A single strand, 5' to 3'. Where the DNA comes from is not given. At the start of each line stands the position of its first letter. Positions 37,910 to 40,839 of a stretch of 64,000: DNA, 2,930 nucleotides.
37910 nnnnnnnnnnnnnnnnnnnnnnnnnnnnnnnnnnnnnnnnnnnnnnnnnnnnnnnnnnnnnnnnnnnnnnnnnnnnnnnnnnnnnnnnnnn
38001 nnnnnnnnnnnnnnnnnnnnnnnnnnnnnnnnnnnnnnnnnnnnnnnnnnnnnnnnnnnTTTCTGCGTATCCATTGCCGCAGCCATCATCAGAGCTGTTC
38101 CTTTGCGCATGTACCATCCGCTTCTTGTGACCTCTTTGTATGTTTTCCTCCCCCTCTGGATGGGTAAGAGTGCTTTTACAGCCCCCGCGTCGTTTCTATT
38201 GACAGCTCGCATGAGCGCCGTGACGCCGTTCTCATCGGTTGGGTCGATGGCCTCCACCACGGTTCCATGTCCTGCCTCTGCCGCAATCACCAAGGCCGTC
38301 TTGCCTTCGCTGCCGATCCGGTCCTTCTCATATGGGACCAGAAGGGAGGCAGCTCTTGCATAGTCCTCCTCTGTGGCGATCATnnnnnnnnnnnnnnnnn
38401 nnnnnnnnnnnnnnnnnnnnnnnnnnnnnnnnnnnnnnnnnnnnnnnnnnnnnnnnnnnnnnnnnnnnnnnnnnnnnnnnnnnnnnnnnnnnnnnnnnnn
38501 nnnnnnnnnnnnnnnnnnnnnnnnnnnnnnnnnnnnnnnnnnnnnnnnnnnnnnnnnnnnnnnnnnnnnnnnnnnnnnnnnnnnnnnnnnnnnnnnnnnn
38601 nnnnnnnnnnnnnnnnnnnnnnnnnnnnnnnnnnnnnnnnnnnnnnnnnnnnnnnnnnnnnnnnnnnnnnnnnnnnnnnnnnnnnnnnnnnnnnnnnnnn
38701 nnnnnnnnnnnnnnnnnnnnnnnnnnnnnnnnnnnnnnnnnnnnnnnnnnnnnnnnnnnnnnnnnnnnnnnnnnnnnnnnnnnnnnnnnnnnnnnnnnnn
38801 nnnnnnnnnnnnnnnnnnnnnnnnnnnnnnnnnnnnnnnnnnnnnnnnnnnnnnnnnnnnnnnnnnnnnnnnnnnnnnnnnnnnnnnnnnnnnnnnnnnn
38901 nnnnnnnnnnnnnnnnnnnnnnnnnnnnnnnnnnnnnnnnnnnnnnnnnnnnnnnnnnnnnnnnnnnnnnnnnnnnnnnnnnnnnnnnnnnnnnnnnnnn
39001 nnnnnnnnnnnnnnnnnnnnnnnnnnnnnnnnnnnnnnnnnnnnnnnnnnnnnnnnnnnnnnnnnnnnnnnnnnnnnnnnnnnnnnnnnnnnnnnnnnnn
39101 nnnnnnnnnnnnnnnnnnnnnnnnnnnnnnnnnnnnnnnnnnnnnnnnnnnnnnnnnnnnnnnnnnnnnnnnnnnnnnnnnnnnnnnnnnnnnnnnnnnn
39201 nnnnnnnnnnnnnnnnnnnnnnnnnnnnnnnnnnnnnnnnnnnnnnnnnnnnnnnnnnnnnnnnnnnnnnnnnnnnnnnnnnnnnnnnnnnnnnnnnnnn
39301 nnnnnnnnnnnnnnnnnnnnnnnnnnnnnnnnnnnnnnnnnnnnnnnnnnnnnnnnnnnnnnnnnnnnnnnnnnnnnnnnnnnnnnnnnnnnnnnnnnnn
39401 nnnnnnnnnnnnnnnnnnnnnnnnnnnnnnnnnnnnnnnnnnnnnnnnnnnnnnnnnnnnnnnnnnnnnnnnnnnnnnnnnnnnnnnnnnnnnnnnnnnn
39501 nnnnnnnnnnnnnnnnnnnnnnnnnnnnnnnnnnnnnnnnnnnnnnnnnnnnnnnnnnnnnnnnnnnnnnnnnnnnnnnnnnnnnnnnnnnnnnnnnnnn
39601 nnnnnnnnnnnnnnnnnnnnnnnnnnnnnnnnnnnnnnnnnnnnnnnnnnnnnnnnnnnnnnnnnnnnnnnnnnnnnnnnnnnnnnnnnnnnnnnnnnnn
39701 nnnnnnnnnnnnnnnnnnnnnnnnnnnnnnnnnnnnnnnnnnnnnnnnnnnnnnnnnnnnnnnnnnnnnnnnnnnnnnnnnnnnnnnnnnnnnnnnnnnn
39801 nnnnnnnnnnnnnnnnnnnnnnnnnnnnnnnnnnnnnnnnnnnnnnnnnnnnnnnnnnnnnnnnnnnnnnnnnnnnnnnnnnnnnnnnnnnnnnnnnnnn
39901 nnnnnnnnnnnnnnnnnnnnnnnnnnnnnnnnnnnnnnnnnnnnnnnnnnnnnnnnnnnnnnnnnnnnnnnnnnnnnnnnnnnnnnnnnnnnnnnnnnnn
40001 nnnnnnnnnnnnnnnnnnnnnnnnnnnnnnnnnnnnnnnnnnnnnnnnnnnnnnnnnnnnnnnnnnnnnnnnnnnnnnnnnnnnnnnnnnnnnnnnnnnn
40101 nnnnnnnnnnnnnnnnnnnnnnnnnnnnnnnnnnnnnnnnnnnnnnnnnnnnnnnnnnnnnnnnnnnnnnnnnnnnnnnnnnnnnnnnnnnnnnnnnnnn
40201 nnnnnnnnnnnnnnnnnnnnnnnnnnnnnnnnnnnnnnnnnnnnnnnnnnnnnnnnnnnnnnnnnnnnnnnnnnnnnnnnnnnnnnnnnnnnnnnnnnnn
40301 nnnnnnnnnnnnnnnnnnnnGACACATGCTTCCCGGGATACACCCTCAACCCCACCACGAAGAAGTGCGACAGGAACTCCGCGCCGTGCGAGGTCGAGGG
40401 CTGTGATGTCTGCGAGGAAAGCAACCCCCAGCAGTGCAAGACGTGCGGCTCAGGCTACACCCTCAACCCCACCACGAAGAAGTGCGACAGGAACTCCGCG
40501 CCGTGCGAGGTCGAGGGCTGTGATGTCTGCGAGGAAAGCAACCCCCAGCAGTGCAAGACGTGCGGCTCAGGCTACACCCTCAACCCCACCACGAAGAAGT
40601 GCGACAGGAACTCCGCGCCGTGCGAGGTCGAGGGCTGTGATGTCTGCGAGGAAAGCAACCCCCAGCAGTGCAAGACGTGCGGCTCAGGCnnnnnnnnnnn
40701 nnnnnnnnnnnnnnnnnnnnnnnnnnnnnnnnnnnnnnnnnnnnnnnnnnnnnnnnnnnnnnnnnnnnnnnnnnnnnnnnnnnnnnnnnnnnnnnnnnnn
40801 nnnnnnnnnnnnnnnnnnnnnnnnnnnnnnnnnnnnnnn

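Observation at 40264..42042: Taxonomic anchor: a canonical Giardia VSP with CRGKA tail and the extended VSP polyA motif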

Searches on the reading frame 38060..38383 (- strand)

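Call 51: search_protein_families(library=pfam, proteins=[window:38060-38383:-], max_evalue=0.001)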
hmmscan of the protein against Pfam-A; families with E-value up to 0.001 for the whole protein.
window:38060-38383:- (108 aa): 5 families
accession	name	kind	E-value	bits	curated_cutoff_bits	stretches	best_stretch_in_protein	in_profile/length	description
PF12796.13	Ank_2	-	1.6e-10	41.8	27.3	1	47-104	23-70/90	Ankyrin repeats (3 copies)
PF00023.36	Ank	-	8.9e-07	29.3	21.1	0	52-73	1-22/33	Ankyrin repeat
PF13857.12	Ank_5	-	9.7e-07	29.5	27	0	49-73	12-36/56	Ankyrin repeats (many copies)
PF13606.12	Ank_3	-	0.00014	22.4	22.3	0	52-74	1-23/30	Ankyrin repeat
PF13637.12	Ank_4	-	0.00084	20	22.7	0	46-73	23-50/50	Ankyrin repeats (many copies)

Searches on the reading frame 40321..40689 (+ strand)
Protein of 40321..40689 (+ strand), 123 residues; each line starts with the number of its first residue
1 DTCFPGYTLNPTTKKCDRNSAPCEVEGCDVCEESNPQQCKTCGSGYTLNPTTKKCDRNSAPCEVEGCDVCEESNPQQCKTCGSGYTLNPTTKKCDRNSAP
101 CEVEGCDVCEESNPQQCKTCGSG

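Call 47: find_homologous_proteins(query=window:40321-40689:+, max_evalue=0.00001)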
Query seq(123 aa) (123 aa): 1 proteins with E <= 0.00001 among 1798 candidates.
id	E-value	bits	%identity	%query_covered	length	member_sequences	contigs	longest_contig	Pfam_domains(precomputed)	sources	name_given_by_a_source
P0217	4.7e-16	77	58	62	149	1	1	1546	PF03302.19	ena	-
